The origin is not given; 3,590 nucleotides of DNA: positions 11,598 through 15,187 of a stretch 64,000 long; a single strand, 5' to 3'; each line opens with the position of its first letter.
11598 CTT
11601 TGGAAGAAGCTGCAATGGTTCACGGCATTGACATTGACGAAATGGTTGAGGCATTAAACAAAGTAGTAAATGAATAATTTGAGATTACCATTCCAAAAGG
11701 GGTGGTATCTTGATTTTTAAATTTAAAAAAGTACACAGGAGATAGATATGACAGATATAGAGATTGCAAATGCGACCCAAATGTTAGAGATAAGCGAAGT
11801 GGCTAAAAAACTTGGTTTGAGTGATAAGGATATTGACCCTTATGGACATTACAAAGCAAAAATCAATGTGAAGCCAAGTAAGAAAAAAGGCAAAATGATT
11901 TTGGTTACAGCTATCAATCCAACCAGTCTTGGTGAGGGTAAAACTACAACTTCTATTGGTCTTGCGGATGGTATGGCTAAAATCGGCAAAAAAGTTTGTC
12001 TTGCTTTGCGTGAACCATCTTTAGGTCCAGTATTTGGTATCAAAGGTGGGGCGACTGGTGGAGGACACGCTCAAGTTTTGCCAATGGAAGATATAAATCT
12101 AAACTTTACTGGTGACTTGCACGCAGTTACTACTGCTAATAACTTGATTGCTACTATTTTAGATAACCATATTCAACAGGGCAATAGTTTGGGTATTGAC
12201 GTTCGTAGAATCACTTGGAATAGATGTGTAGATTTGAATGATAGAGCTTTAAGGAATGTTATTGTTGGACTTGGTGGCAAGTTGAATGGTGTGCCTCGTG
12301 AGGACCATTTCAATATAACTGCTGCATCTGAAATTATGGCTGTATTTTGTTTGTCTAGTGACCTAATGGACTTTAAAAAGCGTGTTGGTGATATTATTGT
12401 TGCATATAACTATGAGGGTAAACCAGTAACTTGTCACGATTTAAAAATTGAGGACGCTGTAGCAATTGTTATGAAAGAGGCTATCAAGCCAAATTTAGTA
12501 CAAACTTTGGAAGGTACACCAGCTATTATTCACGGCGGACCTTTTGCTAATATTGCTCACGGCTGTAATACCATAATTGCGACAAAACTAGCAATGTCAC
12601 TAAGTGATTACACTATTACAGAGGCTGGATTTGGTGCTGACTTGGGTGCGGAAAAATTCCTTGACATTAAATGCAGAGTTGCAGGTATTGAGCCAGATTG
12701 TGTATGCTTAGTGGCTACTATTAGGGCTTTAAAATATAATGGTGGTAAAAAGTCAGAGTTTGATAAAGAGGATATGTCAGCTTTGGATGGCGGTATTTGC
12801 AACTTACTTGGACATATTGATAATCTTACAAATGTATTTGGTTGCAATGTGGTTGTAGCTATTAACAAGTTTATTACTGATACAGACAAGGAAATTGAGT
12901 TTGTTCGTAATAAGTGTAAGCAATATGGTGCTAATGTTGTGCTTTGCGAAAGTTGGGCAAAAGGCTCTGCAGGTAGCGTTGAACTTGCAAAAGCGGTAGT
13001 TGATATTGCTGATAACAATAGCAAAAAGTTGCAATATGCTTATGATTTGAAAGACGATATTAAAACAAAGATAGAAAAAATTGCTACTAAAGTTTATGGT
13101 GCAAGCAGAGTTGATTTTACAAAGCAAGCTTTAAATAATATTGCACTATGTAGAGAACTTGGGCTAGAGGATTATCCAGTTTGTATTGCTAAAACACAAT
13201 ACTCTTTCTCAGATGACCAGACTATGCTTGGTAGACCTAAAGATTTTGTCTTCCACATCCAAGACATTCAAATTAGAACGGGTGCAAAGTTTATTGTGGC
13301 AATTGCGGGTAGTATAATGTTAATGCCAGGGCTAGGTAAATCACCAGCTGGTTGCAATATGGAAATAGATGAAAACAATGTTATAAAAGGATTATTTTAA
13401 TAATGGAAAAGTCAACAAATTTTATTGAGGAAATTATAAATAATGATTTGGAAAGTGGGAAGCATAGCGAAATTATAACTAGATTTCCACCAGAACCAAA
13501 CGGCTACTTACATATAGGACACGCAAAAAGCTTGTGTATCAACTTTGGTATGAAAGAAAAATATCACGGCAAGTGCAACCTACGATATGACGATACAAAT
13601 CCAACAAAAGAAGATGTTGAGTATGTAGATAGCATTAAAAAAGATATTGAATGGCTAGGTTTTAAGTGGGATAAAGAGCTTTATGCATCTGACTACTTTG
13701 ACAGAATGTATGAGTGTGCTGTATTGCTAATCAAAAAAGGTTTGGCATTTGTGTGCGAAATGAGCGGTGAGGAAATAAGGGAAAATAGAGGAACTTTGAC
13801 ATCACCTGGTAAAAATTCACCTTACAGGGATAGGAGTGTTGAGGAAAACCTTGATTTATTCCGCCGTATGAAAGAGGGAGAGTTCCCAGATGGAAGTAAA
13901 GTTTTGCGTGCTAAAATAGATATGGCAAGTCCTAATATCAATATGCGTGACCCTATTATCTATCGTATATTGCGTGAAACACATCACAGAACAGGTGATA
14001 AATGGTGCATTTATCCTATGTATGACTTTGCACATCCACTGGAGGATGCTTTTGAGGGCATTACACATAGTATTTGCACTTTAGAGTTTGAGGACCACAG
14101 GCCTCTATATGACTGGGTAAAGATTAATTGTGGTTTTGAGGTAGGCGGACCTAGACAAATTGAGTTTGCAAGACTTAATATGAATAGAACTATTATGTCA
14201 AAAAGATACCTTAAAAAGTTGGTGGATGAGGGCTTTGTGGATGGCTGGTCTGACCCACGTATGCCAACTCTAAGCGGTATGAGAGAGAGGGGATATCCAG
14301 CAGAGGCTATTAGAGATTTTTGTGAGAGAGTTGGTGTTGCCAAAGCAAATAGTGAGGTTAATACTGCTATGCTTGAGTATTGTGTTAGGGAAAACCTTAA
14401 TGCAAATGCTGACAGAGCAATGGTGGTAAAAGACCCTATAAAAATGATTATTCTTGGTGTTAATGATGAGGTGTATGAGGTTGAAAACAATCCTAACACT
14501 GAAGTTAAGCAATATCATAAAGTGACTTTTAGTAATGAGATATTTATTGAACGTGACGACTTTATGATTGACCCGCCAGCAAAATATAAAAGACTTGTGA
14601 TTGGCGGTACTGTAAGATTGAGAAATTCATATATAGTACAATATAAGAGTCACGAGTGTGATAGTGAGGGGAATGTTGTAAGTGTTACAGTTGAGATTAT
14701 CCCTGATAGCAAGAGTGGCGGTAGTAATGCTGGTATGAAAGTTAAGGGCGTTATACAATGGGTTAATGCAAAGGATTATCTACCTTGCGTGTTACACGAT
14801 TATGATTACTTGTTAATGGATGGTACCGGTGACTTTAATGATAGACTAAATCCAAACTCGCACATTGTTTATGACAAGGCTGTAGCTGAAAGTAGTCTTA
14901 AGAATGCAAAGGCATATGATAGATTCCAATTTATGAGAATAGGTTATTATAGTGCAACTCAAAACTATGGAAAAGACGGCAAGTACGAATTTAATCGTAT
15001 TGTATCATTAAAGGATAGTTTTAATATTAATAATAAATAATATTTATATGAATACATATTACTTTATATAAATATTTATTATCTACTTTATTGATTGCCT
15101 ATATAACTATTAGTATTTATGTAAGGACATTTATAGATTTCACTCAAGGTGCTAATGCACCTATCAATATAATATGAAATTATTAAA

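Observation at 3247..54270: Recurrent, strand-biased ~19-nt motif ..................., mostly just upstream of start codons but also inside two genes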

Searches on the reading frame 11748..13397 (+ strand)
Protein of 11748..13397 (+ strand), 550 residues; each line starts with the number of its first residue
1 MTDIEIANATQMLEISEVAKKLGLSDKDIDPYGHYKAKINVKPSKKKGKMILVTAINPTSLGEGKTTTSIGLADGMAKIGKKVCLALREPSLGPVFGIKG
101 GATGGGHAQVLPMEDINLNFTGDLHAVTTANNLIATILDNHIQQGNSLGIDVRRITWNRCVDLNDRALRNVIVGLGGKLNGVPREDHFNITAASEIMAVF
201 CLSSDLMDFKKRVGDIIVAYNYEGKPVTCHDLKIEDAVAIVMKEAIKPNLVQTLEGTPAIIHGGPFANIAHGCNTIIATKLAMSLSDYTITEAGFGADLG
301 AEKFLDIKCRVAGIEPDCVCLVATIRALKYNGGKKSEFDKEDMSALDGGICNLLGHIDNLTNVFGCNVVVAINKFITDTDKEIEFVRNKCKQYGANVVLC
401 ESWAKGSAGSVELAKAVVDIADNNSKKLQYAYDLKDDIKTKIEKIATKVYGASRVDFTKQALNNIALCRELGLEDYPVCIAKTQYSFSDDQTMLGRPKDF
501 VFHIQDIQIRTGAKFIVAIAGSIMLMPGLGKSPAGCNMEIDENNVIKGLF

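Call 24: search_protein_families(library=pfam, proteins=[window:11748-13397:+], max_evalue=0.001)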
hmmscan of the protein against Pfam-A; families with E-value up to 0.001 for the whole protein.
window:11748-13397:+ (550 aa): 1 family
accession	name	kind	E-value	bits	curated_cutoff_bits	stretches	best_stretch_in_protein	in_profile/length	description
PF01268.25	FTHFS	-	3.9e-251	834.6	27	1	1-550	1-556/556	Formate--tetrahydrofolate ligase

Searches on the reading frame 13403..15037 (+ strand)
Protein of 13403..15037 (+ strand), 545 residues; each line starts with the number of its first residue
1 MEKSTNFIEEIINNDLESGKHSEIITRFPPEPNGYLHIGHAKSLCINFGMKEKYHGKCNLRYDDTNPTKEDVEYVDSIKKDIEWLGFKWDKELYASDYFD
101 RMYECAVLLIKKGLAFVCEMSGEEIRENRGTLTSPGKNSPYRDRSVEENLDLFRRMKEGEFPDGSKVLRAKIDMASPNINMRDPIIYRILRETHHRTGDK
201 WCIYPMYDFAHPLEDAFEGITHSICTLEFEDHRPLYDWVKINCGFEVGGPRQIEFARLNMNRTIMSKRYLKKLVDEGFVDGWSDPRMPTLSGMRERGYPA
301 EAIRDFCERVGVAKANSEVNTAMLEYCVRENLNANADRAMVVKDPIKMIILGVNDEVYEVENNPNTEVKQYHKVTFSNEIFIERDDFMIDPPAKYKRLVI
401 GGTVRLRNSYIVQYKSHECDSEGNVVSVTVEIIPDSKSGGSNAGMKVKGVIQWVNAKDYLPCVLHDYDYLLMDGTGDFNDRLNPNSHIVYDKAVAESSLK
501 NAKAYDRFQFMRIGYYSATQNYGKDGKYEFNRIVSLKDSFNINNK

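Call 69: search_protein_families(library=pfam, proteins=[window:13403-15037:+], max_evalue=0.001)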
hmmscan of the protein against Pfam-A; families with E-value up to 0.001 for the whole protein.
window:13403-15037:+ (545 aa): 3 families
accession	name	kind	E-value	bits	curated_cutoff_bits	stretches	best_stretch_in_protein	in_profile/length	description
PF00749.27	tRNA-synt_1c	-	2.8e-105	352.1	23.4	1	24-333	2-313/314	tRNA synthetases class I (E and Q), catalytic domain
PF03950.23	tRNA-synt_1c_C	-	4.1e-20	72.2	23.9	1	336-431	1-89/91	tRNA synthetases class I (E and Q), anti-codon binding domain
PF20974.2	tRNA-synt_1c_C2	-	1e-17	65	23.9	1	450-517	1-67/69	tRNA synthetases class I (E and Q), anti-codon binding domain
